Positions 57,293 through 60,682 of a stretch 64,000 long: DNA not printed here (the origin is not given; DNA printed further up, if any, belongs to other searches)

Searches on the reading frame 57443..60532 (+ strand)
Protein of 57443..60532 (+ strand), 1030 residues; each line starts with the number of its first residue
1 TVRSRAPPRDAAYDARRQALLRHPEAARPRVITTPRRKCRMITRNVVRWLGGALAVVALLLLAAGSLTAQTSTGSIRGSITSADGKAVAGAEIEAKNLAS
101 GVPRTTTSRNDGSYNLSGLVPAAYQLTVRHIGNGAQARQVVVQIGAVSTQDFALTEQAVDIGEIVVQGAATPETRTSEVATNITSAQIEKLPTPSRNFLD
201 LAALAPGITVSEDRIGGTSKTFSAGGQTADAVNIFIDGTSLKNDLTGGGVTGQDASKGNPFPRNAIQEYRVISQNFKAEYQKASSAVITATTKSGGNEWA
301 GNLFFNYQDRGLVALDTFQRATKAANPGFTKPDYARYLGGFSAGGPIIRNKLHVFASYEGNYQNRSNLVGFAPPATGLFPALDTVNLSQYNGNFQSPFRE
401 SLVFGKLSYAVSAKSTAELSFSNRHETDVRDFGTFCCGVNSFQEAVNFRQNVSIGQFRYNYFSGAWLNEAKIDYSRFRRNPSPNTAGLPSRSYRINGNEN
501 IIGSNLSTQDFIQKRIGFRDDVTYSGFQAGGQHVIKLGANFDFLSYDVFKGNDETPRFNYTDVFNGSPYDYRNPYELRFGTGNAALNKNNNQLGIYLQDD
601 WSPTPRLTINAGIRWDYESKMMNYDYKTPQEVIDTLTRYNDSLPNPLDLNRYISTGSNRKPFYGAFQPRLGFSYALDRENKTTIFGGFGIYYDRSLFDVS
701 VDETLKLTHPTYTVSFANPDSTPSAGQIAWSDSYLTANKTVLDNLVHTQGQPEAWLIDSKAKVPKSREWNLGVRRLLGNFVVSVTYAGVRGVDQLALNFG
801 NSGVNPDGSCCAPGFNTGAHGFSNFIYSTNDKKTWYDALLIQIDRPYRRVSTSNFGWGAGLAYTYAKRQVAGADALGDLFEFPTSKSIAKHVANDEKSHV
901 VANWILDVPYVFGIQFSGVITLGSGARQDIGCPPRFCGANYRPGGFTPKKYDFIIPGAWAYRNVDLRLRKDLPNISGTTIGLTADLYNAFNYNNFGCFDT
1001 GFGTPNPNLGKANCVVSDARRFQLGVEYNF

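Call 79: search_protein_families(library=pfam, proteins=[window:57443-60532:+], max_evalue=0.00001)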
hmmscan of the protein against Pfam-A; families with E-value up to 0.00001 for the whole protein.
window:57443-60532:+ (1030 aa): 4 families
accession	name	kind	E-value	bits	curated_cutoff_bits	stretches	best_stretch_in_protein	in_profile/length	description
PF25183.1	OMP_b-brl_4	-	7e-58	197.2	30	2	380-915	131-684/838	Outer membrane beta barrel domain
PF13620.12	CarboxypepD_reg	-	2.4e-17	63.5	32.3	1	75-155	1-82/82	Carboxypeptidase regulatory-like domain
PF07715.20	Plug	-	4.4e-07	30.8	23.9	1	176-283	5-102/107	TonB-dependent Receptor Plug Domain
PF13715.12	CarbopepD_reg_2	-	1.8e-06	28.3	32.2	1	76-166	1-88/88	CarboxypepD_reg-like domain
